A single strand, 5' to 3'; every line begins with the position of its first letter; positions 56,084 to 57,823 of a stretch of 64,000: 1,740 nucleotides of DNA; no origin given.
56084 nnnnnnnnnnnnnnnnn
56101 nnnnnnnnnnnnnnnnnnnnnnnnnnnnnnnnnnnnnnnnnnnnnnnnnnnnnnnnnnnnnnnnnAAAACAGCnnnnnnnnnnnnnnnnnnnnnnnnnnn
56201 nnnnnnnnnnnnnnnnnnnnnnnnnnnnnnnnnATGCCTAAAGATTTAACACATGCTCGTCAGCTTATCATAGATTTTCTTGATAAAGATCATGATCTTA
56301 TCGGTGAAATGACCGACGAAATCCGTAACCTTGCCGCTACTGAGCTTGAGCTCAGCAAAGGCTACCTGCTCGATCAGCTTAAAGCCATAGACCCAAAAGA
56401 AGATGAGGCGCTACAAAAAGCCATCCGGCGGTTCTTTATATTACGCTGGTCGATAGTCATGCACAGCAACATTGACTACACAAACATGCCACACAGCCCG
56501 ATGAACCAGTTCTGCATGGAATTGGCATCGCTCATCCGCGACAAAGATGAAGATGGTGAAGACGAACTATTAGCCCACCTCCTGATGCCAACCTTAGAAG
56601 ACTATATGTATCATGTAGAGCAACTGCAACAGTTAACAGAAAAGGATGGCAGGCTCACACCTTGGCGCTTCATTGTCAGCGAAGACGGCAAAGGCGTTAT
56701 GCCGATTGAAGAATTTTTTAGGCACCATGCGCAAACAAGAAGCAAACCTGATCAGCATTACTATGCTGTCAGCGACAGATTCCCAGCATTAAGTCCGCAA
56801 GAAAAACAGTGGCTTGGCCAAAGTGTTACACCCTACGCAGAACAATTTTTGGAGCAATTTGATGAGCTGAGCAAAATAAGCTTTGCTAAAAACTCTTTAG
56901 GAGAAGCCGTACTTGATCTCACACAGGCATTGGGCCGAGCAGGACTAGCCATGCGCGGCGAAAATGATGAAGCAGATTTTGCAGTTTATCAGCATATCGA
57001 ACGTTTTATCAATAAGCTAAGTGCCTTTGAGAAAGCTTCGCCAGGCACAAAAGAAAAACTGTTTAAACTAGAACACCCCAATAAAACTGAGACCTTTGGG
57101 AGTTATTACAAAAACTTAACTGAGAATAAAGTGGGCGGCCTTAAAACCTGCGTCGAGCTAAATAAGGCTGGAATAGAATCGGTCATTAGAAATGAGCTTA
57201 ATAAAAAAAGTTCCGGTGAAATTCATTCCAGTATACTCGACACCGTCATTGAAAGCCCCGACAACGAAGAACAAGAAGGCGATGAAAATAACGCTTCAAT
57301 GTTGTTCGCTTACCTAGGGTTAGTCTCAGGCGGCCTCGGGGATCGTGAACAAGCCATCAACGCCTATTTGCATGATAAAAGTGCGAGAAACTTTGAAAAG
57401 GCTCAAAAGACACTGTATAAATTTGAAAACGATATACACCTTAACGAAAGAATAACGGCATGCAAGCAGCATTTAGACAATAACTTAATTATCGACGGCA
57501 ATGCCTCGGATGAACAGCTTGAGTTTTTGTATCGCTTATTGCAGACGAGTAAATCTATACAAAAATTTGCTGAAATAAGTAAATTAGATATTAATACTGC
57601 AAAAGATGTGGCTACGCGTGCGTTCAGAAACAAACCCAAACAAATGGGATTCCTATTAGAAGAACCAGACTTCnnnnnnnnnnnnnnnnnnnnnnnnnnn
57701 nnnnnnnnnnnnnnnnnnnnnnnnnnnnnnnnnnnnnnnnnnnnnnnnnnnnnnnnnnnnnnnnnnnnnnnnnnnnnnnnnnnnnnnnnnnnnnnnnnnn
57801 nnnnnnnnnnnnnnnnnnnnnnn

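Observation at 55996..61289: ~5-kb insertion downstream of recN bounded by a diverged direct repeat of the recN 3' end (att-like), carrying a 1500-aa ankyrin protein and a GNAT fragment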

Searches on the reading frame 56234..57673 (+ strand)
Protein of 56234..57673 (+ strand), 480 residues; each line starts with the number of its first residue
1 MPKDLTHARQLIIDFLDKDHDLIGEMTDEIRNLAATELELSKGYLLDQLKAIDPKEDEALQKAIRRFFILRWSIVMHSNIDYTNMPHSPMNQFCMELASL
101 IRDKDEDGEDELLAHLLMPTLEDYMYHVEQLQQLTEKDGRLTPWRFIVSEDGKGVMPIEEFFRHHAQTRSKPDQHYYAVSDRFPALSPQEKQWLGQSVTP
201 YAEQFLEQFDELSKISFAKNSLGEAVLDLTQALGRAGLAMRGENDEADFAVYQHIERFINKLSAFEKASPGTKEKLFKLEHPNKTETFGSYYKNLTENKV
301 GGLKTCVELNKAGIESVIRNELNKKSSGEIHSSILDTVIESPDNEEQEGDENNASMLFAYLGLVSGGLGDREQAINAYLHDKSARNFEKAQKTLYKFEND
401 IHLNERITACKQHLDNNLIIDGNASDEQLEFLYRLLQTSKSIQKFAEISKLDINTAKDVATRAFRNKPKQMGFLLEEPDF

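Call 25: find_homologous_proteins(query=window:56234-57673:+, max_evalue=0.00001)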
Query window:56234-57673:+: 8000 candidates shared short words with the query, none scored E <= 0.00001.

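Call 56: search_protein_representatives(protein=window:56234-57673:+)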
Query: 480 residues. Proteins with E-value up to 0.001 (for the whole library): 92; up to 1e-10: 19; up to 1e-30: 3. The best 92 are listed.
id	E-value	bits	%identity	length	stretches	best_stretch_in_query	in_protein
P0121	0.0e+00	1074.6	100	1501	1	1-480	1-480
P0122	2.1e-161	554.2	56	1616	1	2-480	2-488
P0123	9.1e-155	532.4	57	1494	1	3-480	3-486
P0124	2.1e-27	112.5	33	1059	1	32-322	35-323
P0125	2.8e-27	112.1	35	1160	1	44-318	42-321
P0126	5.0e-27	111.3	34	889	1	47-318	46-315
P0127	6.2e-23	97.8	30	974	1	51-412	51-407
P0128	9.5e-22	93.9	29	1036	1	55-458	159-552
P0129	9.8e-22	93.9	32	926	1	39-327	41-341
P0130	7.9e-20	87.6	31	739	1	50-281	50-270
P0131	3.4e-19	85.5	30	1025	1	40-382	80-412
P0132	6.0e-19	84.7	34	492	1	37-286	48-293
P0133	1.7e-16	76.6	33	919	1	55-280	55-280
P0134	9.0e-15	70.9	34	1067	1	57-235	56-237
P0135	9.5e-15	70.8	38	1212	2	56-182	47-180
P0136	6.0e-12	61.6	27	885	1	34-254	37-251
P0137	1.2e-11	60.6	25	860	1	6-276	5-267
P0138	1.5e-11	60.3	37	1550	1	42-206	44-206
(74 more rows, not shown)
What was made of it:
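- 56234..60739 (+): ank: a 1501-aa protein with an uncharacterised N-terminal domain (aa 1-480), ankyrin repeats and a conserved C-terminal tail. The N-domain family has 92 cluster representatives (call 56).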

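Call 57: search_protein_families(library=pfam, proteins=[P0122, P0124, P0125, P0126, P0127, P0128, P0129, P0130, P0131, P0132], max_evalue=0.001)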
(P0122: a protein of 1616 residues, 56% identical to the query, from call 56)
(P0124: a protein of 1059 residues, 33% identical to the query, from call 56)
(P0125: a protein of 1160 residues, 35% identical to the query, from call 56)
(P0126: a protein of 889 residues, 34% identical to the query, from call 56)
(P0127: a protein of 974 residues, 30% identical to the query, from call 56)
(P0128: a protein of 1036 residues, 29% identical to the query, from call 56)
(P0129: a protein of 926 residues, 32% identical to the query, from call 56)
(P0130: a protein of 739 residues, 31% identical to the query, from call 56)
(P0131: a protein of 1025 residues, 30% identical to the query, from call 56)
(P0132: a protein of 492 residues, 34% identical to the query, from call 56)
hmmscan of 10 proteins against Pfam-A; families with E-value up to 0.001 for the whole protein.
P0122 (1616 aa): 7 families
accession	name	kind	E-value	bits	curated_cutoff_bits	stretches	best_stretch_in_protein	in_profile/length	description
PF12796.13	Ank_2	-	2.9e-55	185.2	27.3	6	497-589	3-89/90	Ankyrin repeats (3 copies)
PF00023.36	Ank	-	1.3e-40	135.5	21.1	2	1134-1162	2-30/33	Ankyrin repeat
PF13637.12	Ank_4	-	2.2e-40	136.2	22.7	2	976-1025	1-50/50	Ankyrin repeats (many copies)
PF13857.12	Ank_5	-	3e-29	101.2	27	1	972-1012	16-56/56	Ankyrin repeats (many copies)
PF13606.12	Ank_3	-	1.3e-28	95.8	22.3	1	1134-1161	2-29/30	Ankyrin repeat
PF23745.1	ANK_LRRK2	-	0.00023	21.5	27.5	0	632-707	35-113/130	LRRK2 ANK repeat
PF24521.3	Ank_KRIT1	-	0.00029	21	80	0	1103-1158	48-109/149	KRIT1 ankyrin-repeats domain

P0124 (1059 aa): 6 families
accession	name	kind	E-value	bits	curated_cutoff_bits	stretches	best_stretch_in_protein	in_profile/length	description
PF12796.13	Ank_2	-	1.3e-43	147.9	27.3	3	550-633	7-85/90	Ankyrin repeats (3 copies)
PF00023.36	Ank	-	2.3e-31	106.5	21.1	2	576-605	3-32/33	Ankyrin repeat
PF13606.12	Ank_3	-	5.9e-31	103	22.3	2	576-602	3-29/30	Ankyrin repeat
PF13637.12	Ank_4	-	4.1e-30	103.6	22.7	3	579-628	1-50/50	Ankyrin repeats (many copies)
PF13857.12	Ank_5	-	6.2e-28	97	27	2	639-682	13-56/56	Ankyrin repeats (many copies)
PF24521.3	Ank_KRIT1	-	0.00024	21.3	80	0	568-685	11-128/149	KRIT1 ankyrin-repeats domain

P0125 (1160 aa): 5 families
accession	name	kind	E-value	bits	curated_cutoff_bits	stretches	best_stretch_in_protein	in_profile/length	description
PF12796.13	Ank_2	-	4e-15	56.6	27.3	2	621-701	5-81/90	Ankyrin repeats (3 copies)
PF13857.12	Ank_5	-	1.2e-07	32.4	27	0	638-674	7-43/56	Ankyrin repeats (many copies)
PF13606.12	Ank_3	-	1.3e-07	31.7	22.3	0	445-473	1-29/30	Ankyrin repeat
PF00023.36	Ank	-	2.9e-06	27.7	21.1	0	445-473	1-29/33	Ankyrin repeat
PF13637.12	Ank_4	-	2.1e-05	25.1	22.7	0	638-666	21-49/50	Ankyrin repeats (many copies)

P0126 (889 aa): 5 families
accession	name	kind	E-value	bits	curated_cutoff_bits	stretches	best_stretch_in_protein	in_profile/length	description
PF12796.13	Ank_2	-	1.2e-34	119.2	27.3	2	536-628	1-90/90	Ankyrin repeats (3 copies)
PF00023.36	Ank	-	9.7e-33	110.8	21.1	3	565-595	2-32/33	Ankyrin repeat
PF13857.12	Ank_5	-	3.7e-29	100.9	27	2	551-605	1-56/56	Ankyrin repeats (many copies)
PF13637.12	Ank_4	-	1.8e-26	92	22.7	3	602-651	1-50/50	Ankyrin repeats (many copies)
PF13606.12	Ank_3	-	4.1e-23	79.1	22.3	1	598-626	2-30/30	Ankyrin repeat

P0127 (974 aa): 5 families
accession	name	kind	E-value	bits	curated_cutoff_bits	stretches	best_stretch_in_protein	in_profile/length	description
PF12796.13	Ank_2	-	4.9e-30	104.4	27.3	4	656-733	13-89/90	Ankyrin repeats (3 copies)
PF13637.12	Ank_4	-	2.6e-28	97.8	22.7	3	675-712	1-38/50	Ankyrin repeats (many copies)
PF00023.36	Ank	-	2e-19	69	21.1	1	703-735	1-33/33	Ankyrin repeat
PF13857.12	Ank_5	-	6.5e-14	52.3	27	2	690-744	1-56/56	Ankyrin repeats (many copies)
PF13606.12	Ank_3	-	2.2e-13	49.3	22.3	0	703-732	1-30/30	Ankyrin repeat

P0128 (1036 aa): 6 families
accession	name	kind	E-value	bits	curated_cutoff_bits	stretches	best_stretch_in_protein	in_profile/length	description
PF12796.13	Ank_2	-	2.7e-37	127.6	27.3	4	553-644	4-89/90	Ankyrin repeats (3 copies)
PF13637.12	Ank_4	-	3.8e-28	97.3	22.7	1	586-634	1-49/50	Ankyrin repeats (many copies)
PF00023.36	Ank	-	1.4e-23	82.1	21.1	1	899-930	2-33/33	Ankyrin repeat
PF13606.12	Ank_3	-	7.2e-20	69.1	22.3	0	899-924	2-27/30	Ankyrin repeat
PF13857.12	Ank_5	-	2.6e-18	66.4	27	1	890-939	7-56/56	Ankyrin repeats (many copies)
PF24521.3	Ank_KRIT1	-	6.4e-06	26.4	80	0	580-642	16-73/149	KRIT1 ankyrin-repeats domain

P0129 (926 aa): 5 families
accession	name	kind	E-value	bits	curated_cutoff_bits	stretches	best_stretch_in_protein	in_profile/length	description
PF12796.13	Ank_2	-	5.8e-13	49.6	27.3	1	526-614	7-90/90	Ankyrin repeats (3 copies)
PF13637.12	Ank_4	-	6.4e-07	30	22.7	0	526-570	7-50/50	Ankyrin repeats (many copies)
PF13857.12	Ank_5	-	2.7e-06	28.1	27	0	538-578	4-44/56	Ankyrin repeats (many copies)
PF00023.36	Ank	-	1.4e-05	25.6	21.1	0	550-577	2-29/33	Ankyrin repeat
PF13606.12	Ank_3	-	0.00066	20.4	22.3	0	550-577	2-29/30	Ankyrin repeat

P0130 (739 aa): 5 families
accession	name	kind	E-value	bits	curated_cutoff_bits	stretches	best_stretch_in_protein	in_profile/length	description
PF12796.13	Ank_2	-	1.4e-23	83.6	27.3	2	464-547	11-90/90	Ankyrin repeats (3 copies)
PF00023.36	Ank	-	1.7e-17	63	21.1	1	517-547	2-32/33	Ankyrin repeat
PF13857.12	Ank_5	-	3.2e-15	56.5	27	2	503-557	1-56/56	Ankyrin repeats (many copies)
PF13637.12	Ank_4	-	2.5e-14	53.5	22.7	2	488-534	1-47/50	Ankyrin repeats (many copies)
PF13606.12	Ank_3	-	4.6e-13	48.3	22.3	0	517-544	2-29/30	Ankyrin repeat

P0131 (1025 aa): 6 families
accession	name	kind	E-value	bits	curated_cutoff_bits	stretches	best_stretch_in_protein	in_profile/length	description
PF12796.13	Ank_2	-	1.2e-30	106.3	27.3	5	558-656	3-87/90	Ankyrin repeats (3 copies)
PF13637.12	Ank_4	-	2.8e-17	62.8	22.7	1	594-649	1-50/50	Ankyrin repeats (many copies)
PF00023.36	Ank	-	4.3e-17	61.7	21.1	1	631-657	4-30/33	Ankyrin repeat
PF13606.12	Ank_3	-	1.2e-16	59.3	22.3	0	631-656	4-29/30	Ankyrin repeat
PF13857.12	Ank_5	-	1.9e-11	44.5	27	0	746-800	1-56/56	Ankyrin repeats (many copies)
PF24521.3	Ank_KRIT1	-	0.00024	21.3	80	0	592-670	48-127/149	KRIT1 ankyrin-repeats domain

P0132 (492 aa): 0 families

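Call 58: list_cluster_members(proteins=[P0121, P0122, P0123, P0124, P0125, P0126, P0127, P0128])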
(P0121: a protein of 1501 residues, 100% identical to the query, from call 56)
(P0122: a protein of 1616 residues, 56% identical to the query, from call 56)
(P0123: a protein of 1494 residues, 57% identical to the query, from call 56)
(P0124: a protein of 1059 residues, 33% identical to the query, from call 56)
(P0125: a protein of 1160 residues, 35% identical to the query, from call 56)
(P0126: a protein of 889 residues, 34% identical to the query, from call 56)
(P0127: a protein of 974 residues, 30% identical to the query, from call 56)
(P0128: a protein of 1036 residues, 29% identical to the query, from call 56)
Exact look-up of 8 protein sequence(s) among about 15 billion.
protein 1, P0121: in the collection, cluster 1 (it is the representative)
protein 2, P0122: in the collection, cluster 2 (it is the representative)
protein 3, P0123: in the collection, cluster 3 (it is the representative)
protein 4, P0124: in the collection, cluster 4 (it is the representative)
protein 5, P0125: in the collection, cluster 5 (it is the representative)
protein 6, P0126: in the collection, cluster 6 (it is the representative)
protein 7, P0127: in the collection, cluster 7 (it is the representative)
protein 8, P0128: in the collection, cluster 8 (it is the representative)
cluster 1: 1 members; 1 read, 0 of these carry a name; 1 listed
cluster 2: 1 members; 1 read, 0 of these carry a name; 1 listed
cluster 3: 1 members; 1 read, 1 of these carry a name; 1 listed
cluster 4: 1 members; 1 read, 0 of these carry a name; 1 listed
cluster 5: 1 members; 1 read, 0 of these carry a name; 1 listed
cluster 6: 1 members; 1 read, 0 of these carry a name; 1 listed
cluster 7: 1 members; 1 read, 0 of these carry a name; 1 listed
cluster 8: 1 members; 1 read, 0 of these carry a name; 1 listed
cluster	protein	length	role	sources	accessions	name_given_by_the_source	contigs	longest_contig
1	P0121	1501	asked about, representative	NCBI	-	-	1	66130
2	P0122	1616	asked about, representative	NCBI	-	-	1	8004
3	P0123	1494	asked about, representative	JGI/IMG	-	ankyrin repeat protein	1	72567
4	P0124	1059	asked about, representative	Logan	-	-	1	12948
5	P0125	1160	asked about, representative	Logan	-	-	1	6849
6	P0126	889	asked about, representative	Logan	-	-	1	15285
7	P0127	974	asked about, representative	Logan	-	-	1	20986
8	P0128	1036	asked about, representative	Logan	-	-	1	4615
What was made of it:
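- Tried and rejected: Yet P0121-P0123 are in the collection (call 58).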

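Call 59: find_encoding_contigs(protein=P0122, flank=10000, max_places=3)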
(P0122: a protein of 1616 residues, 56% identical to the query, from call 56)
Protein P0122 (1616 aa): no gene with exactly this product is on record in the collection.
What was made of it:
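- The context of the third Ank homologue, P0122, could not be retrieved (call 59).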

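Call 61: search_dna_similar(query=window:56234-57673:+, collection=plasmids, mode=protein, max_evalue=0.001, max_rows=10)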
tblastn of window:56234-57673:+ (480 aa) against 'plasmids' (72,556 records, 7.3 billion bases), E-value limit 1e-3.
No match.
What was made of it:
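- Tried and rejected: Plasmid tblastn with the Ank N-domain gave no match (call 61).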

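Call 65: find_homologous_proteins(query=A6, max_evalue=0.00001)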
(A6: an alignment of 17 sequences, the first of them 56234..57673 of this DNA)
Query A6 (17 sequences): 8000 candidates shared short words with the query, none scored E <= 0.00001.
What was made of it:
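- Tried and rejected: find_homologous_proteins with the Ank N-domain (call 25) and with a 17-sequence alignment (call 65) returned nothing, not even the query itself.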

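Call 67: search_solved_structures(query=A6, max_evalue=1)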
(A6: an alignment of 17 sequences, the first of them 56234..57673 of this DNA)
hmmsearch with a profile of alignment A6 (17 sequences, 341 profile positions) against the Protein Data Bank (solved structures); distinct sequences matched with E-value up to 1: 1.
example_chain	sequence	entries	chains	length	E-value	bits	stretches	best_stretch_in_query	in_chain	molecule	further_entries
7ext_03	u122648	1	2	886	0.42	13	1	212-293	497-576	Phycobiliprotein ApcE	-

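Call 71: find_related_loci(query=A7, collection=metagenome_contigs, flank=10000)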
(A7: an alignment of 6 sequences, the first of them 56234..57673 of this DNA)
Query A7 (480 aa) in metagenome_contigs; peptide patterns used: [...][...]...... (x = any residue, [..] = any of these).
98 stretches matched a pattern, but none encodes a relative of the query by tblastn (E <= 1e-3).

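Call 77: predict_structure(alignment_id=A6)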
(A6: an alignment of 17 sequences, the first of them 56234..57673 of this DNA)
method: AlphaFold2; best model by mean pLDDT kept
length: 480 residues; sequences in the alignment: 17
mean_pLDDT: 85.7   pTM: 0.85
mean pLDDT of the five models: 85.7, 84.5, 84.1, 83.9, 83.6
residues with pLDDT >= 90: 241; 70-90: 184; 50-70: 41; < 50: 14
segments of 3 or more residues with pLDDT < 50: 300-303, 344-350
pLDDT, mean of each block of 10 residues (from residue 1): 80 88 69 89 89 86 94 91 91 95 87 95 87 92 93 93 93 92 91 90 93 90 93 71 60 88 93 95 91 76 67 93 92 90 49 82 90 90 86 75 86 84 82 91 90 90 79 60
secondary structure, 60 per line:
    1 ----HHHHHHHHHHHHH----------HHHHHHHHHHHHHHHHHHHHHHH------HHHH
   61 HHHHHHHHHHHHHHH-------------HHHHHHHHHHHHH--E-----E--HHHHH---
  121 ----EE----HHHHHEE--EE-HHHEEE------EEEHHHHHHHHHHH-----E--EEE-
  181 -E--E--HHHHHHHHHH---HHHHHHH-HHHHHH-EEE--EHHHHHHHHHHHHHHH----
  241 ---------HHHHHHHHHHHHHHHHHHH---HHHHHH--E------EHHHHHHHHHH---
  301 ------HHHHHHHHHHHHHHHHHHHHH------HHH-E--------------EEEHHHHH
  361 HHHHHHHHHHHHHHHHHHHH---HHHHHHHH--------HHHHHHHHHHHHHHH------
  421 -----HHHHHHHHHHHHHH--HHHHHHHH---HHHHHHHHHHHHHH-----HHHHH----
elements in order: H5-17 H28-50 H57-75 H89-101 H113-117 H131-135 E146-148 E155-157 H158-168 E177-179 H188-197 H201-207 H209-214 E216-218 H222-236 H250-268 H272-277 H288-297 H307-327 E353-355 H356-380 H384-391 H400-414 H426-439 H442-449 H453-466 H472-476
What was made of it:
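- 56234..60739 (+): AF2 pLDDT 85.7 (call 77).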

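Call 81: fold_search(model_id=the predicted structure, library=pdb)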
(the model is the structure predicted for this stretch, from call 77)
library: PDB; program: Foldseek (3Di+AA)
matches with E <= 10: 147; with E <= 0.001: 0
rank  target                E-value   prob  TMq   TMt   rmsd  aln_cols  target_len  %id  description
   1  4r0c_C                2.0e-01  0.08  0.11  0.11  27.4       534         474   10  Crystal structure of the Alcanivorax borkumensis YdaH transporter reveals an unusual topology (released 2015-04-29)
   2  6gy6_A                3.9e-01  0.06  0.10  0.12  28.6       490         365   11  XaxAB pore complex from Xenorhabdus nematophila (released 2018-07-25)
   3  6nmg_B                8.3e-01  0.06  0.12  0.13  29.4       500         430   13  Crystal Structure of Rat Ric-8A G alpha binding domain (released 2019-06-26)
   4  8f7n                  8.3e-01  0.05  0.10  0.12  30.1       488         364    9  Crystal structure of chemoreceptor McpZ ligand sensing domain (released 2023-07-05)
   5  4jkv_A                9.1e-01  0.04  0.11  0.11  28.3       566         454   11  Structure of the human smoothened 7TM receptor in complex with an antitumor agent (released 2013-04-24)
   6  9mb9_D                9.1e-01  0.03  0.07  0.05  27.5       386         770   10  Cryo-EM structure of Gi-bound GPCR (released 2025-10-01)
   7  6r1j_J                9.9e-01  0.04  0.08  0.12  31.9       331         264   11  Structure of the soluble AhlC triple head mutant of the tripartite alpha-pore forming toxin, AHL, from Aeromonas hydro (released 2019-07-10)
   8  5t8v                  9.9e-01  0.04  0.10  0.05  24.3       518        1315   10  Chaetomium thermophilum cohesin loader SCC2, C-terminal fragment (released 2016-10-19)
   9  3mk4_A                1.1e+00  0.04  0.09  0.14  25.4       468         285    9  X-Ray structure of human PEX3 in complex with a PEX19 derived peptide (released 2010-06-30)
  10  8soi_C                1.2e+00  0.08  0.09  0.18  24.4       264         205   11  Structure of human ULK1 complex core (2:1:1 stoichiometry) (released 2023-06-21)
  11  9drl_A                1.2e+00  0.02  0.09  0.09  30.7       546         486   11  Cryo-EM structure of the T33-549 tetrahedral cage (released 2025-08-06)
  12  4pgk                  2.0e+00  0.04  0.08  0.14  24.1       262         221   11  Insights into Substrate and Metal Binding from the Crystal Structure of Cyanobacterial Aldehyde Deformylating Oxygenase  (released 2014-12-24)
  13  7l2v_A                2.2e+00  0.02  0.11  0.10  30.3       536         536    9  cryo-EM structure of RTX-bound minimal TRPV1 with NMDG at state b (released 2021-09-22)
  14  8r72_A                2.3e+00  0.02  0.10  0.08  25.6       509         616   10  Polysaccharide lyase BtPL33HA (BT4410) Y291A with HA dp4 collected at 1.33 A (released 2024-12-04)
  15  6wx8_A                2.4e+00  0.03  0.09  0.10  28.7       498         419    7  SOX2 bound to Importin-alpha 3 (released 2020-10-28)
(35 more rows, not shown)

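Call 90: list_cluster_members(proteins=[P0129, P0130, P0131, P0132, P0133, P0134, P0135, P0136, P0137, P0138])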
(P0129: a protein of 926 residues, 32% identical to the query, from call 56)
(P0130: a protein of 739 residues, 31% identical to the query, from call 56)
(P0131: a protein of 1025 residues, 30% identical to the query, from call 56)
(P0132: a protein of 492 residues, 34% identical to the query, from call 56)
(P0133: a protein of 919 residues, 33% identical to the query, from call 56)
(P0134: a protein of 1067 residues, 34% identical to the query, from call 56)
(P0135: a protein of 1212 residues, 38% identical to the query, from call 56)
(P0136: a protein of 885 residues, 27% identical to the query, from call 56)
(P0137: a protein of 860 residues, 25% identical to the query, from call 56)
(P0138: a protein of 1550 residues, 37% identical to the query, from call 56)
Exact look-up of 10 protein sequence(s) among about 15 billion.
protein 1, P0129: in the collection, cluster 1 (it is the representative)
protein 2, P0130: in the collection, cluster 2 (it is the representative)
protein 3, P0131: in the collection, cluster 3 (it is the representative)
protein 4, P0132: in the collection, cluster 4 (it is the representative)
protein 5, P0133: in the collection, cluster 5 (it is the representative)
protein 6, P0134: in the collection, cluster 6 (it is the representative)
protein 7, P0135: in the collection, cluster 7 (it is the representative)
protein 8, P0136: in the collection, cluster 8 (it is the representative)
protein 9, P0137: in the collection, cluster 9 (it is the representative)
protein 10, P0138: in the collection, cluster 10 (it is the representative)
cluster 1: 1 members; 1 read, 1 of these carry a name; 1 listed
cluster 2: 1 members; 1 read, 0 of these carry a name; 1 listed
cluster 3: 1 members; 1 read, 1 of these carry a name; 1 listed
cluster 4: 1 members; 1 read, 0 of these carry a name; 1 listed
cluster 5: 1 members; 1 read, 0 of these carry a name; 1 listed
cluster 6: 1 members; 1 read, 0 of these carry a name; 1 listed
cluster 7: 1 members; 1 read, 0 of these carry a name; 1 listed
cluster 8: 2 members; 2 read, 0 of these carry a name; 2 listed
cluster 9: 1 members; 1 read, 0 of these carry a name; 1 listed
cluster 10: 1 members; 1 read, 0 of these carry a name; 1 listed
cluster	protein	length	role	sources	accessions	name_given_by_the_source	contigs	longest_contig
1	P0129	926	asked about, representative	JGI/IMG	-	hypothetical protein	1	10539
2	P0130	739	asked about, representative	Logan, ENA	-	-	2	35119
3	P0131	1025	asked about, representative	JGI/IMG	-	ankyrin repeat protein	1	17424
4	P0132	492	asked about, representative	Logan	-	-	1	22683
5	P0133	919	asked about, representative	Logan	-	-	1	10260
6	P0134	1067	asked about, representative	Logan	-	-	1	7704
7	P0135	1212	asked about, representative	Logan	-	-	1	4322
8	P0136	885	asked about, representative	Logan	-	-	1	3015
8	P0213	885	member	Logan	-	-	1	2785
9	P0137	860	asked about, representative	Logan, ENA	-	-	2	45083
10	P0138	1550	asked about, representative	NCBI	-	-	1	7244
